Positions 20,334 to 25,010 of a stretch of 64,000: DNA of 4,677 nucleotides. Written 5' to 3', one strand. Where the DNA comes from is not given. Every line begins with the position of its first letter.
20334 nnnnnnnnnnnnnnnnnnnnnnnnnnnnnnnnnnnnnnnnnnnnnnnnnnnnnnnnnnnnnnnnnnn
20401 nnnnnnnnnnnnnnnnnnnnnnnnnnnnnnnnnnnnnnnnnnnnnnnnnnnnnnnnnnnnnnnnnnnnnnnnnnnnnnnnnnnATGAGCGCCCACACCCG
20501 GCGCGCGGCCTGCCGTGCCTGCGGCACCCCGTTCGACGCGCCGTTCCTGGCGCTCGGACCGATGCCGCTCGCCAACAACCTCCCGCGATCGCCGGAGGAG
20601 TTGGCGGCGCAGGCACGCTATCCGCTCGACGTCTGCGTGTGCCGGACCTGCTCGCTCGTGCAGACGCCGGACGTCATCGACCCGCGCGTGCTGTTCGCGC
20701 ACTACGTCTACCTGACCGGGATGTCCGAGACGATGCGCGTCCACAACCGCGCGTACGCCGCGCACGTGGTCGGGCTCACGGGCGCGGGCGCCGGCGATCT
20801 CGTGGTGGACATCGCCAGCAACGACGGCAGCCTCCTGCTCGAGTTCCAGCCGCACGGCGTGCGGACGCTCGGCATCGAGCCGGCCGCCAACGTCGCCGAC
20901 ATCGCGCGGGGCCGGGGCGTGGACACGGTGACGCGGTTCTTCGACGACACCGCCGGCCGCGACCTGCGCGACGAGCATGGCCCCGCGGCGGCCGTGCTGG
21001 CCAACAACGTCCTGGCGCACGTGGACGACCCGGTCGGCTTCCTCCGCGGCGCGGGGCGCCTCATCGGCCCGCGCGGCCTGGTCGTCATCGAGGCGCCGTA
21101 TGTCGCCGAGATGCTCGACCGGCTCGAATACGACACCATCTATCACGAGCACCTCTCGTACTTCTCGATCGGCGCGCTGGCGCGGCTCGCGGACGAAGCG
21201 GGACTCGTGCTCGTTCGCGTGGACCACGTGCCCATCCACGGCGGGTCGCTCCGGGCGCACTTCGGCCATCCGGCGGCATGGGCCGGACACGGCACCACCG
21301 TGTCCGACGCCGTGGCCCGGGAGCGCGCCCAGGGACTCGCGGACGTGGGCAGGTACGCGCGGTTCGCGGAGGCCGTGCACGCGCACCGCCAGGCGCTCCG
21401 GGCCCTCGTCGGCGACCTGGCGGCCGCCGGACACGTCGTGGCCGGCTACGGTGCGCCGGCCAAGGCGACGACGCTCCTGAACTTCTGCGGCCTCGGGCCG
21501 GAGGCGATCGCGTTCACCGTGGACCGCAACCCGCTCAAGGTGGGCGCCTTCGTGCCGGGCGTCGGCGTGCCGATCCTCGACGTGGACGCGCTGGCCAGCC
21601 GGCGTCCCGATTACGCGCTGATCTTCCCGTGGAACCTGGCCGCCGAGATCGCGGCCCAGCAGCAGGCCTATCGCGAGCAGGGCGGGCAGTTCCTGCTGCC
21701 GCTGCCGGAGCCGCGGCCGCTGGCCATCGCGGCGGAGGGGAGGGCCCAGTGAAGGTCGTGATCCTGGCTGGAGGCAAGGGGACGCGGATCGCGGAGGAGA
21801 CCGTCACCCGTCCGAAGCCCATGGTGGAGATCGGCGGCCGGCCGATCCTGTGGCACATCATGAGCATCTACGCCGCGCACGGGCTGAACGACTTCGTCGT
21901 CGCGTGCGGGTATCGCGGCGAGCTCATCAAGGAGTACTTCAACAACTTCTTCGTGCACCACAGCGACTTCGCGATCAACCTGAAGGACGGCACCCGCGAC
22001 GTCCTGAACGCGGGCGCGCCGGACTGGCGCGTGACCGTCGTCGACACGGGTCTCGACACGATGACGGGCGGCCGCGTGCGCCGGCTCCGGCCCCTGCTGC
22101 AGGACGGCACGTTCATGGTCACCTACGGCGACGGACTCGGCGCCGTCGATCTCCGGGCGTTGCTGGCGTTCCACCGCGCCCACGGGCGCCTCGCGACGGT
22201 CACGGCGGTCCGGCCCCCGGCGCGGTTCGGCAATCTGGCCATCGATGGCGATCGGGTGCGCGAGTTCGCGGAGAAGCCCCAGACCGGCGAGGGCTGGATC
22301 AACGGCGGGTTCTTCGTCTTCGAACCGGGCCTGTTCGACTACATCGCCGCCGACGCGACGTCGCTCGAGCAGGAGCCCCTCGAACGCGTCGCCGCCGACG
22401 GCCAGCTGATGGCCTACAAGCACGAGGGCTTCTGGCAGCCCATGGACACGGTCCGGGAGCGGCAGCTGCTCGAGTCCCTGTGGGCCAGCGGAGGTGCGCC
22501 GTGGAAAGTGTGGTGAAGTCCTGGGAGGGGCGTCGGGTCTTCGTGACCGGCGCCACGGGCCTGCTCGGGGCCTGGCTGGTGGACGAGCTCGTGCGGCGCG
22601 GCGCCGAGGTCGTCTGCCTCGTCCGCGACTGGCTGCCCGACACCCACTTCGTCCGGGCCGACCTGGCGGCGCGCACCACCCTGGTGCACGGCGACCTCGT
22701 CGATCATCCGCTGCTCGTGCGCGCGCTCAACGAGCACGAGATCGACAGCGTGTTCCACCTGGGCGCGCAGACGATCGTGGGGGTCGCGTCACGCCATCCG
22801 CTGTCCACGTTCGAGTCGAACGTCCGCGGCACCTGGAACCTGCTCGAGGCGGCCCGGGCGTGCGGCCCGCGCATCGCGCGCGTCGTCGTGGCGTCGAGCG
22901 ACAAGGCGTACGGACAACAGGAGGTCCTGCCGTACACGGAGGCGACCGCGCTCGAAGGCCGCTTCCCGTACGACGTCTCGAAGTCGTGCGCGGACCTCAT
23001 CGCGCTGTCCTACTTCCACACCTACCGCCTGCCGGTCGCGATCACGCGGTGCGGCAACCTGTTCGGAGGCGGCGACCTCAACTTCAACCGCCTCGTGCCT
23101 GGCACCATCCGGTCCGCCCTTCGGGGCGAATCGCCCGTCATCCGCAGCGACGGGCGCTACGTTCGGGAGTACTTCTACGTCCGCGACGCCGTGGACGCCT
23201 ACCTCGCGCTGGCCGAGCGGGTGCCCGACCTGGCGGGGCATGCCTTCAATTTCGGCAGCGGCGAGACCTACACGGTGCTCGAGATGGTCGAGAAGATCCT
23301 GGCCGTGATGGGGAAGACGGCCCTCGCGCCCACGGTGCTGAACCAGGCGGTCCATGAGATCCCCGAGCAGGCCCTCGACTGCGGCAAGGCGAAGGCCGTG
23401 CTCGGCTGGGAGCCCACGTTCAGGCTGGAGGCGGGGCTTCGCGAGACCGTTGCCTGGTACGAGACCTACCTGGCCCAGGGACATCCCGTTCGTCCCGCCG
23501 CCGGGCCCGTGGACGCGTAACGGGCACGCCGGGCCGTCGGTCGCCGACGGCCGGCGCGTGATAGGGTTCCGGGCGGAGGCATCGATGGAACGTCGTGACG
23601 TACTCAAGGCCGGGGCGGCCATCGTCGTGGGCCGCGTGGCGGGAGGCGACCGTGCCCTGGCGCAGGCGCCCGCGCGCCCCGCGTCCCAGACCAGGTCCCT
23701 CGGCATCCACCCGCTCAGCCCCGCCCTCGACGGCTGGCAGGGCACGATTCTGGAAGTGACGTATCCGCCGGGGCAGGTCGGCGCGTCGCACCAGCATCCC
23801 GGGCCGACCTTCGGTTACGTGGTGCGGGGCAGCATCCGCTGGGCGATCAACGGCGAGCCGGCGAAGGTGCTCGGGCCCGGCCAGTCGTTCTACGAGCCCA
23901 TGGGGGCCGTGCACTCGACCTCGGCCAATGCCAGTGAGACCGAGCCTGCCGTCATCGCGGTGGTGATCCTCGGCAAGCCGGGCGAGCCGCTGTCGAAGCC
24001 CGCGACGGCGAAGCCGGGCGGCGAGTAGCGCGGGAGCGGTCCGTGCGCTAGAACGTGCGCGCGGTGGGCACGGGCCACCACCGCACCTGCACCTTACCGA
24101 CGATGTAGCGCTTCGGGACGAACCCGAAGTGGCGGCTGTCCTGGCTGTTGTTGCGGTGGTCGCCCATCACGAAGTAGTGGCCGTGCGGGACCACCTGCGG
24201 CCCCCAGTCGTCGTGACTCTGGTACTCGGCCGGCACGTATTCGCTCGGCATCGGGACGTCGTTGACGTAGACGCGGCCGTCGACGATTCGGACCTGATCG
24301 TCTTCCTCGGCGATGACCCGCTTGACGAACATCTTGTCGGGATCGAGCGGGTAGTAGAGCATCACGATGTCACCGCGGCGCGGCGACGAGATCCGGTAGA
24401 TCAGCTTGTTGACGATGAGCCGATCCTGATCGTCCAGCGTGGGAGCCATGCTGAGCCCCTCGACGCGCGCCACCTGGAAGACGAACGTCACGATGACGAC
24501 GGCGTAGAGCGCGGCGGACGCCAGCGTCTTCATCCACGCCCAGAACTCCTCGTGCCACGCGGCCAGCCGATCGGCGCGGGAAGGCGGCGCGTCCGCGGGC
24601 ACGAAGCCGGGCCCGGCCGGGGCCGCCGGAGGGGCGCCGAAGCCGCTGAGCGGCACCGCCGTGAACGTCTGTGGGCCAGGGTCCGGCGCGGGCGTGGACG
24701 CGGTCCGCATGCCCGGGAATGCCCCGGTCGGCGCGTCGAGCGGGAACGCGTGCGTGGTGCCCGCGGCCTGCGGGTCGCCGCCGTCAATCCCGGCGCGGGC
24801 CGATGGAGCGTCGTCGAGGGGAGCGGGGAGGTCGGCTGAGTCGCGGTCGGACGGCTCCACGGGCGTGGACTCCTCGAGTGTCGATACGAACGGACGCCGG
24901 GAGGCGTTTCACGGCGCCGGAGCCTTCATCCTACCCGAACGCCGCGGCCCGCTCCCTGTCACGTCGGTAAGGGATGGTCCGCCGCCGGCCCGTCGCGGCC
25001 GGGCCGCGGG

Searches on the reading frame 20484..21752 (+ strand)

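Call 13: search_protein_families(library=pfam, proteins=[window:20484-21752:+], max_evalue=0.001)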
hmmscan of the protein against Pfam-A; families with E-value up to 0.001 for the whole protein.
window:20484-21752:+ (422 aa): 5 families
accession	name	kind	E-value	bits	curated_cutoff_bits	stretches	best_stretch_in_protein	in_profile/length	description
PF08484.17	Methyltransf_14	-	1.7e-52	177.9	23.5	1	250-408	1-160/160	C-methyltransferase C-terminal domain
PF13489.12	Methyltransf_23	-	8.7e-20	71.5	27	1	104-245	23-163/164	Methyltransferase domain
PF08421.16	Methyltransf_13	-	3.7e-17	62.7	31.3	1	10-71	1-62/62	Putative zinc binding domain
PF08242.18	Methyltransf_12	-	6.8e-07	30.4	30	1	108-199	1-97/98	Methyltransferase domain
PF08241.18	Methyltransf_11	-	5.4e-05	24.2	21.2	1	108-202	1-95/95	Methyltransferase domain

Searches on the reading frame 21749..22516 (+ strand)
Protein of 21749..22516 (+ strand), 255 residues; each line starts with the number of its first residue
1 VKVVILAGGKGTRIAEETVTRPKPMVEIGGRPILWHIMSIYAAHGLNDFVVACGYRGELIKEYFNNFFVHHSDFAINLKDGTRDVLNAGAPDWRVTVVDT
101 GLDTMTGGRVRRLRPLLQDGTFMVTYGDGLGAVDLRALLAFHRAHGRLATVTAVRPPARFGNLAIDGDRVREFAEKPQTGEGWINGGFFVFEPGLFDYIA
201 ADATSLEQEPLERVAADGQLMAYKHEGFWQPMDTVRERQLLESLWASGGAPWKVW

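Call 13: search_protein_families(library=pfam, proteins=[window:21749-22516:+], max_evalue=0.001)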
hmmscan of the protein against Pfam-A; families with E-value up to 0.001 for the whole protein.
window:21749-22516:+ (255 aa): 2 families
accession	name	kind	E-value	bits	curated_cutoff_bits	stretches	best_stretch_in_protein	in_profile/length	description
PF00483.29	NTP_transferase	-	1.1e-22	81.2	21.2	1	2-212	1-201/245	Nucleotidyl transferase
PF12804.13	NTP_transf_3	-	2.8e-09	37.8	27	1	3-100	1-96/160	MobA-like NTP transferase domain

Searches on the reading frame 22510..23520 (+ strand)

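Call 13: search_protein_families(library=pfam, proteins=[window:22510-23520:+], max_evalue=0.001)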
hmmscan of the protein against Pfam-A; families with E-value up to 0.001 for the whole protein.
window:22510-23520:+ (336 aa): 9 families
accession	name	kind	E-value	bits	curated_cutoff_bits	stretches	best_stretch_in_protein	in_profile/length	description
PF16363.11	GDP_Man_Dehyd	-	3.5e-54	184.9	27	1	11-313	1-332/332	GDP-mannose 4,6 dehydratase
PF01370.27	Epimerase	-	8.4e-51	173.1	20.9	1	10-249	1-240/240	NAD dependent epimerase/dehydratase family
PF02719.21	Polysacc_synt_2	-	6e-15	55.6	20.2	1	10-270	1-250/293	Polysaccharide biosynthesis protein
PF07993.18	NAD_binding_4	-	3.8e-13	49.6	20.1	1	12-186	1-209/258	Male sterility protein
PF01073.25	3Beta_HSD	-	3.2e-11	43.2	22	1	12-164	2-156/280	3-beta hydroxysteroid dehydrogenase/isomerase family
PF04321.23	RmlD_sub_bind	-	1.5e-10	41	27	1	9-275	2-241/287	RmlD substrate binding domain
PF05368.20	NmrA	-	6.8e-09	36.2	27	1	9-125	4-102/298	NmrA-like family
PF13460.12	NAD_binding_10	-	8.1e-07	29.5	27.2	1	14-135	1-103/184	NAD(P)H-binding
PF08659.16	KR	-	8e-05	23.1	22.6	1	10-147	3-154/180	KR domain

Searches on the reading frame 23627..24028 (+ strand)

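Call 13: search_protein_families(library=pfam, proteins=[window:23627-24028:+], max_evalue=0.001)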
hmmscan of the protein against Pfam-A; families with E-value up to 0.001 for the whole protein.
window:23627-24028:+ (133 aa): 2 families
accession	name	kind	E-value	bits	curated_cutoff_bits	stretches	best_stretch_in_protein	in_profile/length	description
PF07883.17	Cupin_2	-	3.7e-15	55.8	27.2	1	43-113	2-69/70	Cupin domain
PF12973.13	Cupin_7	-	3.7e-05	23.9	27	1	44-105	38-94/105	ChrR Cupin-like domain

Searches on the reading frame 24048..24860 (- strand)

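Call 13: search_protein_families(library=pfam, proteins=[window:24048-24860:-], max_evalue=0.001)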
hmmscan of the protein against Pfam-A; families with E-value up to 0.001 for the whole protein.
window:24048-24860:- (270 aa): 2 families
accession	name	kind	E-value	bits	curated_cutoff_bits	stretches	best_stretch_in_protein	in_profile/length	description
PF10502.14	Peptidase_S26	-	4.1e-48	163.9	22.9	1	107-262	2-168/168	Signal peptidase, peptidase S26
PF00717.28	Peptidase_S24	-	8e-05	22.8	23.3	1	130-192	37-91/116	Peptidase S24-like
